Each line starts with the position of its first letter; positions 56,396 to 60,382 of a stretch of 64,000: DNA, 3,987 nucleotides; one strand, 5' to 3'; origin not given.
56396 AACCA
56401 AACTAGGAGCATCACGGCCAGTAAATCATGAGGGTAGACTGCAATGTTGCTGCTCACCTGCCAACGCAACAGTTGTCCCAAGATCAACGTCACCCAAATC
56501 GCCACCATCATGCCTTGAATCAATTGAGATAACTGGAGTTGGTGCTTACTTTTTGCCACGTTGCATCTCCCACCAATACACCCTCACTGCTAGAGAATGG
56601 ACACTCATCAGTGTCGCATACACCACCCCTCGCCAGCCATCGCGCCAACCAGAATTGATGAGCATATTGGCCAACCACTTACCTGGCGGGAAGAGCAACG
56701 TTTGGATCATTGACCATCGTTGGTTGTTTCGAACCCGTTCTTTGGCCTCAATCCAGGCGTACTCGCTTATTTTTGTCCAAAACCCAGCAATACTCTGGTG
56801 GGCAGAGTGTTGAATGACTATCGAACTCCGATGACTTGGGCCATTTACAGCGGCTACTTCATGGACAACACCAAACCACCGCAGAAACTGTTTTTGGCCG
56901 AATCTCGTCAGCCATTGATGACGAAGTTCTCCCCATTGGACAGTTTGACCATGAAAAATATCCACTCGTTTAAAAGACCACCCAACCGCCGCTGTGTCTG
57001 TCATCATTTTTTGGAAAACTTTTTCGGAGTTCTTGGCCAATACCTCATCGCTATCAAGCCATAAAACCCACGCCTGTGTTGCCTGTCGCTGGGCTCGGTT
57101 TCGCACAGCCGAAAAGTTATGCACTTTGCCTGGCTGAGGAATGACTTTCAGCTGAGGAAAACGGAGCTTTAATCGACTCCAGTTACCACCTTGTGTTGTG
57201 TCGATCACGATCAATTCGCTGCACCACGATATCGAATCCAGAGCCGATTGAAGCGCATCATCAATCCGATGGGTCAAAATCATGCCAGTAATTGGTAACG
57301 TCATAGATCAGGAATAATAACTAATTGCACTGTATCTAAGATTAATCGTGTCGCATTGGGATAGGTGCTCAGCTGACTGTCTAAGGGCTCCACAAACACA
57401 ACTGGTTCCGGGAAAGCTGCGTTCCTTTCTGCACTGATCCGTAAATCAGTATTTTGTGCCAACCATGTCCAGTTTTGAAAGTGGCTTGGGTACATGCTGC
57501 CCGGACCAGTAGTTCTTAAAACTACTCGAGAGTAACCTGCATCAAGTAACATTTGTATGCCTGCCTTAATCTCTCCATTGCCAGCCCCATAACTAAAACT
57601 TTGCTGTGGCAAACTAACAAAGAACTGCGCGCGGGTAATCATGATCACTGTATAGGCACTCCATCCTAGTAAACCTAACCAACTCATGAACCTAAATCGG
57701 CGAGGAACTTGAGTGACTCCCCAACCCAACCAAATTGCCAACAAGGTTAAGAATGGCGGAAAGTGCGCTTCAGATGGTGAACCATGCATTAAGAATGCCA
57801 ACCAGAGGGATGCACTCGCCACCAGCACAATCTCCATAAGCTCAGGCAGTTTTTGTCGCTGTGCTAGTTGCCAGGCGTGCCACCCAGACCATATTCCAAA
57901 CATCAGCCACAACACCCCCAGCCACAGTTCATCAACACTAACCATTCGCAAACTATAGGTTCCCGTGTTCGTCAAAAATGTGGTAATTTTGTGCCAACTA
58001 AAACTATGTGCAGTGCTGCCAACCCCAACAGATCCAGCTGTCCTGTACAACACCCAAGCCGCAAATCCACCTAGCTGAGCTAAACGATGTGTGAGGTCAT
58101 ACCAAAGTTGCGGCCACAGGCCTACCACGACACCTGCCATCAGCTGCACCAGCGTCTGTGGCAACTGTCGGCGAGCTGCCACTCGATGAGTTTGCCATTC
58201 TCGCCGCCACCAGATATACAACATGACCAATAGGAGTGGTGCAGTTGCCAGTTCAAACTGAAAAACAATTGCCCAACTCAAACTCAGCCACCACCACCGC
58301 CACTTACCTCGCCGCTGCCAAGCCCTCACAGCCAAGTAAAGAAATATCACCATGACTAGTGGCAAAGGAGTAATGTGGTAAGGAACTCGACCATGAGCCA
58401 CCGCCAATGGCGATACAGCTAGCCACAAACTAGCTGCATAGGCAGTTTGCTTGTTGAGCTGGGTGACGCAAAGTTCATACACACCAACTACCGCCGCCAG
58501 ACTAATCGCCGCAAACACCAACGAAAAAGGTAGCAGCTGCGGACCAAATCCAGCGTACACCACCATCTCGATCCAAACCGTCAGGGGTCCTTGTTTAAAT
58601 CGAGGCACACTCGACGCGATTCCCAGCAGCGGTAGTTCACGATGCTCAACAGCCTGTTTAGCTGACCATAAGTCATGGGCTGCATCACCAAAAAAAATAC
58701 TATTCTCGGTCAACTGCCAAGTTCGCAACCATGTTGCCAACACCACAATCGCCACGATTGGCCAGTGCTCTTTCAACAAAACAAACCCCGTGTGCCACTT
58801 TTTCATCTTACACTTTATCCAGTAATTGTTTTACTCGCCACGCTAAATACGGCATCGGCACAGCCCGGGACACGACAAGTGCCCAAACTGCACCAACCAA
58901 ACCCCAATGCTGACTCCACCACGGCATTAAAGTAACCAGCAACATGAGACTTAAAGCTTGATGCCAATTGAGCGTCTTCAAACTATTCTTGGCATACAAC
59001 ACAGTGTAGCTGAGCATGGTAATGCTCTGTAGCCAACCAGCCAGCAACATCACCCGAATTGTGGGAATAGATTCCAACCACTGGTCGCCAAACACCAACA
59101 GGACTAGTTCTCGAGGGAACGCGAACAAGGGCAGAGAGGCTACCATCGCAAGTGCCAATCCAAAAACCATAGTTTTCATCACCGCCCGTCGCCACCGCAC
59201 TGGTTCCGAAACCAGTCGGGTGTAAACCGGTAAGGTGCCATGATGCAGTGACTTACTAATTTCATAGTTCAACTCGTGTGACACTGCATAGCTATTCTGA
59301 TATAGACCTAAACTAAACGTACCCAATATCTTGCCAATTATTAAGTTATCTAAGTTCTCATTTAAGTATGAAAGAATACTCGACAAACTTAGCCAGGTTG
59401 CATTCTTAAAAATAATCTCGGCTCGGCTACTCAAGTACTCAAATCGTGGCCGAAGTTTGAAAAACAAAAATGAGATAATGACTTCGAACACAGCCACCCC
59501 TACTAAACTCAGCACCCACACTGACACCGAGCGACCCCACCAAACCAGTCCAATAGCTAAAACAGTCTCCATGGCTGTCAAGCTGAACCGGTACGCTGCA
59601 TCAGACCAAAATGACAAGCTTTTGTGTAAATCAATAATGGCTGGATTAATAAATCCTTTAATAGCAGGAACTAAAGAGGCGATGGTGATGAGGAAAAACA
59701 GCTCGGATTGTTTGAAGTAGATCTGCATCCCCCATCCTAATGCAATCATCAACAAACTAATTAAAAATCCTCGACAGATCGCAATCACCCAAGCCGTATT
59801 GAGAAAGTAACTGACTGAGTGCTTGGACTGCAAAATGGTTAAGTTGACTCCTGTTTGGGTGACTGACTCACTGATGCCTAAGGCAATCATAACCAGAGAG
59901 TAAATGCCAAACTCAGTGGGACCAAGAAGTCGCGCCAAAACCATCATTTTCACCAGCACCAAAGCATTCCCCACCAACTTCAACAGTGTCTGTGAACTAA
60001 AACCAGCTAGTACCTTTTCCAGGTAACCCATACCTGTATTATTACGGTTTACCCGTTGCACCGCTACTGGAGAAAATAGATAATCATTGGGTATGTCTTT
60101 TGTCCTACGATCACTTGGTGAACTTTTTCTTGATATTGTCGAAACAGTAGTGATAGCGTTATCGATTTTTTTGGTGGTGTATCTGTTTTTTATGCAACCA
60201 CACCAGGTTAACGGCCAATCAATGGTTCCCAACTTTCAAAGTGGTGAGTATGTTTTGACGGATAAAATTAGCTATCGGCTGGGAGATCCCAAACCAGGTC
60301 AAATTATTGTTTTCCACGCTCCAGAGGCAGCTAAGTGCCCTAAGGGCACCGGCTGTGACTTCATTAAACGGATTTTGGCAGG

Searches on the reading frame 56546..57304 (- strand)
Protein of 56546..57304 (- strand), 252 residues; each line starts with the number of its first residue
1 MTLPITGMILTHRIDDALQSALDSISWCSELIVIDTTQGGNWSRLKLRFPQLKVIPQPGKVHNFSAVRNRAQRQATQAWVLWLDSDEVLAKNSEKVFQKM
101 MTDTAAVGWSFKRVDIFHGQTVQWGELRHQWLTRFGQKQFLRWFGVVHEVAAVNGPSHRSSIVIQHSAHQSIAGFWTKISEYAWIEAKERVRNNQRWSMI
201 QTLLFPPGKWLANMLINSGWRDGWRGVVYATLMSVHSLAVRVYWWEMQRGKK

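Call 90: search_protein_families(library=pfam, proteins=[window:56546-57304:-], max_evalue=0.0001)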
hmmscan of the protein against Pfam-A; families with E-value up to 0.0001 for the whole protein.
window:56546-57304:- (252 aa): 1 family
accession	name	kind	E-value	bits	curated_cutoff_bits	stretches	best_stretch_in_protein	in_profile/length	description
PF00535.33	Glycos_transf_2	-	1.2e-07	32.3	23.3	1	48-153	51-155/168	Glycosyl transferase family 2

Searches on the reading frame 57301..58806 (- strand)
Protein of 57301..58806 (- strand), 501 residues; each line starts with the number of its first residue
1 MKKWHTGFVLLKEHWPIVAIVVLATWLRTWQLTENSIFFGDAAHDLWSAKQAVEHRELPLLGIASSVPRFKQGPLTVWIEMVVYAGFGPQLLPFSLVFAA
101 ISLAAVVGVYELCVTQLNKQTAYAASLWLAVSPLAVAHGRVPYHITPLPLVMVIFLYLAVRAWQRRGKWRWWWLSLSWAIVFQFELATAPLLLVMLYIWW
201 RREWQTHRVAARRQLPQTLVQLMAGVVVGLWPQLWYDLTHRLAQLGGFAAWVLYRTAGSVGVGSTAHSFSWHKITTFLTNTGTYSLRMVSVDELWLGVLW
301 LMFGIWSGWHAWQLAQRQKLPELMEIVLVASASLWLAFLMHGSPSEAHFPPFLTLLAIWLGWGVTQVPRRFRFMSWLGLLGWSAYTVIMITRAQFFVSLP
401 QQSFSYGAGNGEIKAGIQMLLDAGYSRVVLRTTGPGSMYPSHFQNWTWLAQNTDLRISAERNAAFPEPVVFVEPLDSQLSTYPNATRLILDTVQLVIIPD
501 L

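Call 90: search_protein_families(library=pfam, proteins=[window:57301-58806:-], max_evalue=0.0001)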
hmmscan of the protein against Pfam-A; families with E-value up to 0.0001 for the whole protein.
window:57301-58806:- (501 aa): 1 family
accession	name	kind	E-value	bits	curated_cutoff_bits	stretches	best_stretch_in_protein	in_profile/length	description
PF13231.12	PMT_2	-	6.9e-08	33.3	26.1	1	72-204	2-134/160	Dolichyl-phosphate-mannose-protein mannosyltransferase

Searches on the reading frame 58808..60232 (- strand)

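Call 90: search_protein_families(library=pfam, proteins=[window:58808-60232:-], max_evalue=0.0001)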
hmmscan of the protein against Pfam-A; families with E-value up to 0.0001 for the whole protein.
window:58808-60232:- (474 aa): 2 families
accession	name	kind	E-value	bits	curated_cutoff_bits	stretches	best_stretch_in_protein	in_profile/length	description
PF13440.11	Polysacc_synt_3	-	2.3e-49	168.7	23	1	98-390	1-293/293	Polysaccharide biosynthesis protein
PF01943.22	Polysacc_synt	-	2e-15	57.4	28.2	1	75-318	2-251/274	Polysaccharide biosynthesis protein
